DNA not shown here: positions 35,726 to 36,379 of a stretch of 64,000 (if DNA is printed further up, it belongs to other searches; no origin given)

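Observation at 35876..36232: Non-ribosomal ORF 1 embedded between S17 and L14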

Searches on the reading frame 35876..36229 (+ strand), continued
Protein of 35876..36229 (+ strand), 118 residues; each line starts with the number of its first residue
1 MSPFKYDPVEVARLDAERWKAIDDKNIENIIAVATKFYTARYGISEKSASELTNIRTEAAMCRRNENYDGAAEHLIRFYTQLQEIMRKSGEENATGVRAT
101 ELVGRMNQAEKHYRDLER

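Call 44: find_encoding_contigs(protein=P0072, flank=5000, max_places=1)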
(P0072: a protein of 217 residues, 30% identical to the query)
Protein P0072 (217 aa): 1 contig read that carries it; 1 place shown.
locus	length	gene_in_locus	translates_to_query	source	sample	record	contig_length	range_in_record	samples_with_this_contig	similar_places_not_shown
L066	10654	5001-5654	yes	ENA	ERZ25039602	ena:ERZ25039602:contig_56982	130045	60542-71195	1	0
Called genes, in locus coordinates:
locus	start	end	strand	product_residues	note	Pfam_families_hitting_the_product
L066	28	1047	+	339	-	PF01855:POR_N, PF02780:Transketolase_C (weak), PF17147:PFOR_II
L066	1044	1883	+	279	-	PF02775:TPP_enzyme_C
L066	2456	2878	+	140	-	PF04295:GD_AH_second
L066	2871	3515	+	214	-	PF20629:GD_AH_C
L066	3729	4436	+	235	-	PF02515:CoA_transf_3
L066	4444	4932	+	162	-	PF02515:CoA_transf_3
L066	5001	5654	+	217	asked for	-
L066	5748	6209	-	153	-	PF00383:dCMP_cyt_deam_1, PF14437:MafB19-deam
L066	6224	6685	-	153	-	PF02502:LacAB_rpiB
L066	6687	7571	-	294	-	PF00109:ketoacyl-synt, PF02801:Ketoacyl-synt_C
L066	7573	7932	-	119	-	PF00109:ketoacyl-synt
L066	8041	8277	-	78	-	PF23297:ACP_SdgA_C (weak), PF00550:PP-binding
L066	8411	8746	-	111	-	PF00106:adh_short, PF13561:adh_short_C2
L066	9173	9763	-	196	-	PF00441:Acyl-CoA_dh_1, PF22924:ACOX_C_alpha1 (weak), PF08028:Acyl-CoA_dh_2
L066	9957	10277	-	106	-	PF02771:Acyl-CoA_dh_N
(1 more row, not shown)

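Call 45: find_encoding_contigs(protein=P0060, flank=5000, max_places=1)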
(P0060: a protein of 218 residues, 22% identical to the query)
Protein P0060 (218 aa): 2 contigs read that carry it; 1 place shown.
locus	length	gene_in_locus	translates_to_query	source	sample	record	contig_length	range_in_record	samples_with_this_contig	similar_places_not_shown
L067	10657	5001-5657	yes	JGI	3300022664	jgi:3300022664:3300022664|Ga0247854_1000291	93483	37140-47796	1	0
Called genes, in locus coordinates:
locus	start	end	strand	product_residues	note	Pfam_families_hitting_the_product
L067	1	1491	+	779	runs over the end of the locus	PF02861:Clp_N, PF00004:AAA, PF17871:AAA_lid_9, PF00158:Sigma54_activat (weak), PF00004:AAA, PF07724:AAA_2, PF07728:AAA_5, PF10431:ClpB_D2-small, +11 more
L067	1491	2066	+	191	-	PF16697:Yop-YscD_cpl (weak)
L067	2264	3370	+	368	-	-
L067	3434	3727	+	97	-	PF01909:NTP_transf_2, PF18765:Polbeta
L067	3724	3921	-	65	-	-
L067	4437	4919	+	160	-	-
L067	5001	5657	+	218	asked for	-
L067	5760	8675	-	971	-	PF11721:Malectin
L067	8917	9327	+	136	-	PF01814:Hemerythrin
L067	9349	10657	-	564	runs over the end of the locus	PF04932:Wzy_C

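Call 51: search_protein_families(library=phrogs, proteins=[window:35876-36229:+, P0005, P0008], max_evalue=0.1)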
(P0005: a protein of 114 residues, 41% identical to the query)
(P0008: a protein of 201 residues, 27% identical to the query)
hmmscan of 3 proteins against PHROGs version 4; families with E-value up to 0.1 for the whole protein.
window:35876-36229:+ (118 aa): 0 families

P0005 (114 aa): 1 family
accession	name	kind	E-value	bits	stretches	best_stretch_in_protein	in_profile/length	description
phrog_12457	-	unknown function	0.015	16.5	1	20-65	35-79/109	-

P0008 (201 aa): 0 families

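Call 52: search_protein_families(library=padloc, proteins=[window:35876-36229:+, P0005, P0008], max_evalue=0.1)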
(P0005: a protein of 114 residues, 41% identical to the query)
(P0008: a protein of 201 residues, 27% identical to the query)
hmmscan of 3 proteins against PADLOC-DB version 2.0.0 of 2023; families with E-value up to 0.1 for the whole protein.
window:35876-36229:+ (118 aa): 0 families

P0005 (114 aa): 1 family
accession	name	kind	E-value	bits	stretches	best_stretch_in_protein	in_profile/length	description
PDLC00481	JetB1|JetB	-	0.0055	14.2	1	54-103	18-67/217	DUF4194 domain; MukE-like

P0008 (201 aa): 0 families
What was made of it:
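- There are no PADLOC or PHROG hits (calls 51, 52).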

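Call 65: predict_structure(alignment_id=A4)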
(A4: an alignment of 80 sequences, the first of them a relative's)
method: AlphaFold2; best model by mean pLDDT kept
length: 201 residues; sequences in the alignment: 80
mean_pLDDT: 93.5   pTM: 0.88
mean pLDDT of the five models: 93.5, 93.1, 92.9, 93.0, 92.4
residues with pLDDT >= 90: 184; 70-90: 3; 50-70: 10; < 50: 4
segments of 3 or more residues with pLDDT < 50: none
pLDDT, mean of each block of 10 residues (from residue 1): 50 79 98 95 96 95 95 96 98 94 98 97 96 98 97 98 97 98 99 96 80
secondary structure, 60 per line:
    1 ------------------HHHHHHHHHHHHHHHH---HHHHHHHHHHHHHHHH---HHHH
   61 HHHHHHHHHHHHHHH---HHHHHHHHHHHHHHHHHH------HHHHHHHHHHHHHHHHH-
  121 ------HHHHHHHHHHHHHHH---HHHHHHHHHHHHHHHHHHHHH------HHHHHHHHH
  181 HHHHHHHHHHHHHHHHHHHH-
elements in order: H19-34 H38-53 H57-75 H79-96 H103-119 H127-141 H145-165 H172-200
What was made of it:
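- Closest known: Uncharacterised two-repeat all-alpha family. Same: The P0008 model has pLDDT 93.5 (call 65).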

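Call 67: fold_search(model_id=the predicted structure, library=pdb)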
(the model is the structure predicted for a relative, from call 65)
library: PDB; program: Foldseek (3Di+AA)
matches with E <= 10: 236; with E <= 0.001: 0
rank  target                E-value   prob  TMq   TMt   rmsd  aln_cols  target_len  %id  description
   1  1ydi_A                6.8e-01  0.18  0.23  0.19  22.1       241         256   10  Human Vinculin Head Domain (VH1, 1-258) in Complex with Human Alpha-Actinin's Vinculin-Binding Site (Residues 731-760) (released 2005-07-19)
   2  1un8_A                8.2e-01  0.15  0.24  0.13  14.8       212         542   13  Crystal structure of the dihydroxyacetone kinase of C. freundii (native form) (released 2003-10-10)
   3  3h2u_C                8.6e-01  0.18  0.22  0.24  15.3       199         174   13  Human raver1 RRM1, RRM2, and RRM3 domains in complex with human vinculin tail domain Vt (released 2009-07-28)
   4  5cwf_A                9.0e-01  0.14  0.19  0.21  17.9       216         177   18  Crystal structure of de novo designed helical repeat protein DHR8 (released 2015-12-16)
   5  1o5h_B                9.0e-01  0.13  0.18  0.18  18.1       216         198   10  Crystal structure of formiminotetrahydrofolate cyclodeaminase (TM1560) from Thermotoga maritima at 2.80 A resolution (released 2003-09-30)
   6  5l0d_A                1.0e+00  0.33  0.23  0.27  13.7       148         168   14  Human Metavinculin(residues 959-1130) in complex with PIP2 (released 2016-08-31)
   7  4pr9_F                1.1e+00  0.23  0.26  0.31  13.4       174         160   17  Human Vinculin (residues 891-1066) in complex with PIP (released 2014-12-10)
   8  8oje_C                1.2e+00  0.38  0.28  0.08  16.9       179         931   12  Arabidopsis thaliana Phosphoenolpyruvate carboxylase PPC1 in complex with L-malate (released 2023-05-31)
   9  5l0d_D                1.2e+00  0.21  0.25  0.29  15.1       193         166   13  Human Metavinculin(residues 959-1130) in complex with PIP2 (released 2016-08-31)
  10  5l0i                  1.2e+00  0.23  0.25  0.29  15.3       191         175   12  Human metavinculin MVt R975W cardiomyopathy-associated mutant (residues 959-1134) (released 2016-08-31)
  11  5l0g_A                1.4e+00  0.30  0.23  0.26  13.3       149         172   15  Human metavinculin MVt Q971R, R975D, T978R mutant (residues 959-1134) in complex with PIP2 (released 2016-08-31)
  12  6w6x_A                1.4e+00  0.23  0.19  0.30  14.7       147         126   11  Crystal Structure of ABLE Apo-protein (released 2020-08-26)
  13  6w2w                  1.6e+00  0.18  0.28  0.26  17.3       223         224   13  Junction 24, DHR14-DHR18 (released 2020-04-15)
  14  3o42_A                1.6e+00  0.08  0.17  0.17  16.7       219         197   12  Complex of an alpha/beta-peptide based on the gp41 CHR domain bound to gp41-5 (released 2011-08-24)
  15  6fv0_A                1.6e+00  0.23  0.28  0.23  10.5       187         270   13  Crystal structure of the TPR domain of KLC1 in complex with the C-terminal peptide of torsinA (released 2018-03-28)
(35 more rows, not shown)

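Call 69: fold_search(model_id=the predicted structure, library=viral)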
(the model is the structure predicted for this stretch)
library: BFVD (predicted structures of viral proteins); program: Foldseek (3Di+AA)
matches with E <= 10: 134; with E <= 0.001: 0
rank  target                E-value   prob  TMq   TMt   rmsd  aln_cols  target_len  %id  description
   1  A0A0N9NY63            1.4e+00  0.11  0.25  0.15  16.7       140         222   12  (no name in the UniProt tables at hand)
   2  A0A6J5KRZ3            1.6e+00  0.35  0.41  0.43   8.1       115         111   20  Uncharacterized protein [uncultured Caudovirales phage]
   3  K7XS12                1.9e+00  0.11  0.25  0.25  18.1       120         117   19  (no name in the UniProt tables at hand)
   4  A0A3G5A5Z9            2.4e+00  0.28  0.44  0.44   8.7       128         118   16  Uncharacterized protein [Harvfovirus sp.]
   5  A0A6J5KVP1            2.8e+00  0.30  0.48  0.09  10.7       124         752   13  Uncharacterized protein [uncultured Caudovirales phage]
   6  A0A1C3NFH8            2.8e+00  0.18  0.35  0.15   8.5       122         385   14  (no name in the UniProt tables at hand)
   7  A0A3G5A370            2.8e+00  0.16  0.32  0.16  12.1       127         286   12  Tetratricopeptide repeat protein [Harvfovirus sp.]
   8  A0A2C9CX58            2.8e+00  0.12  0.34  0.32  14.3       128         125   12  Uncharacterized protein [Yersinia phage fHe-Yen9-04]
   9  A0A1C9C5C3            2.8e+00  0.09  0.29  0.29  13.4       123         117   20  Uncharacterized protein [Heterosigma akashiwo virus 01]
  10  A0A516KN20            3.0e+00  0.15  0.28  0.33  13.3        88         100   16  Uncharacterized protein [Bacillus phage vB_BmeM-Goe8]
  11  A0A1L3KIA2            3.2e+00  0.30  0.38  0.12   9.4        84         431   14  Maturation protein [Shahe levi-like virus 2]
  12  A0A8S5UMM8            3.2e+00  0.18  0.35  0.39  14.1       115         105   12  Uncharacterized protein [Myoviridae sp. ctCo31]
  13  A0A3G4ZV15            3.2e+00  0.16  0.34  0.18  10.8       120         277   11  Sel1 repeat family protein [Edafosvirus sp.]
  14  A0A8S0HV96            3.3e+00  0.21  0.32  0.35   7.5        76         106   16  (no name in the UniProt tables at hand)
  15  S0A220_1              3.3e+00  0.12  0.32  0.05  18.5       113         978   12  Structural protein [Cellulophaga phage phi4:1]
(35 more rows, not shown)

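Call 70: find_encoding_contigs(protein=P0010, flank=5000, max_places=2)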
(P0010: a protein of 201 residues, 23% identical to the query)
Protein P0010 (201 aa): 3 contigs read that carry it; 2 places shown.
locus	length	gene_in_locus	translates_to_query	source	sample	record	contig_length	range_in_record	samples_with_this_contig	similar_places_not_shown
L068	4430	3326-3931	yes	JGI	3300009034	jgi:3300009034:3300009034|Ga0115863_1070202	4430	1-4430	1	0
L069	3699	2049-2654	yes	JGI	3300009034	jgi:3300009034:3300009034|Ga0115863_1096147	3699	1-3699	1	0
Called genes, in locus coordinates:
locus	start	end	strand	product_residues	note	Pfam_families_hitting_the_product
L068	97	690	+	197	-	PF13238:AAA_18, PF13207:AAA_17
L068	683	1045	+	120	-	PF04430:DUF498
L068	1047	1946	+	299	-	PF02811:PHP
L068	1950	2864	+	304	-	PF00144:Beta-lactamase (faint), PF13354:Beta-lactamase2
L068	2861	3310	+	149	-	PF13302:Acetyltransf_3, PF13527:Acetyltransf_9 (faint), PF00583:Acetyltransf_1, PF13420:Acetyltransf_4, PF13673:Acetyltransf_10, PF13508:Acetyltransf_7, PF08445:FR47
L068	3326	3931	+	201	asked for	-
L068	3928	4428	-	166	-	?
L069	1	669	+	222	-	?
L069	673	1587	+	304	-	PF00144:Beta-lactamase (faint), PF13354:Beta-lactamase2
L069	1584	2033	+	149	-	PF13302:Acetyltransf_3, PF13527:Acetyltransf_9 (faint), PF00583:Acetyltransf_1, PF13420:Acetyltransf_4, PF13673:Acetyltransf_10, PF13508:Acetyltransf_7, PF08445:FR47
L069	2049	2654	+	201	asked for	-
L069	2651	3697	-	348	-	?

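Call 71: find_encoding_contigs(protein=P0016, flank=5000, max_places=2)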
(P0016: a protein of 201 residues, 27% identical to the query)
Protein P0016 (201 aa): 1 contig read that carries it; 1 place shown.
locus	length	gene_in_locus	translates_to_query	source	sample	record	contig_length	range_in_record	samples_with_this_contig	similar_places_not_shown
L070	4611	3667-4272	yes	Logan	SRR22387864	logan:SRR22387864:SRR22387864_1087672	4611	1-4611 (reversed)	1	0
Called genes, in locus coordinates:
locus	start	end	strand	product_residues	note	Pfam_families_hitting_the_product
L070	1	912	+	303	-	?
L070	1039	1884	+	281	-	PF04055:Radical_SAM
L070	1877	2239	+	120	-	PF04430:DUF498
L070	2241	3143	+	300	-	PF13354:Beta-lactamase2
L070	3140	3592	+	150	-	PF13302:Acetyltransf_3 (weak), PF00583:Acetyltransf_1, PF13420:Acetyltransf_4, PF13673:Acetyltransf_10, PF13508:Acetyltransf_7, PF08445:FR47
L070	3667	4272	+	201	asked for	-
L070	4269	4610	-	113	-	?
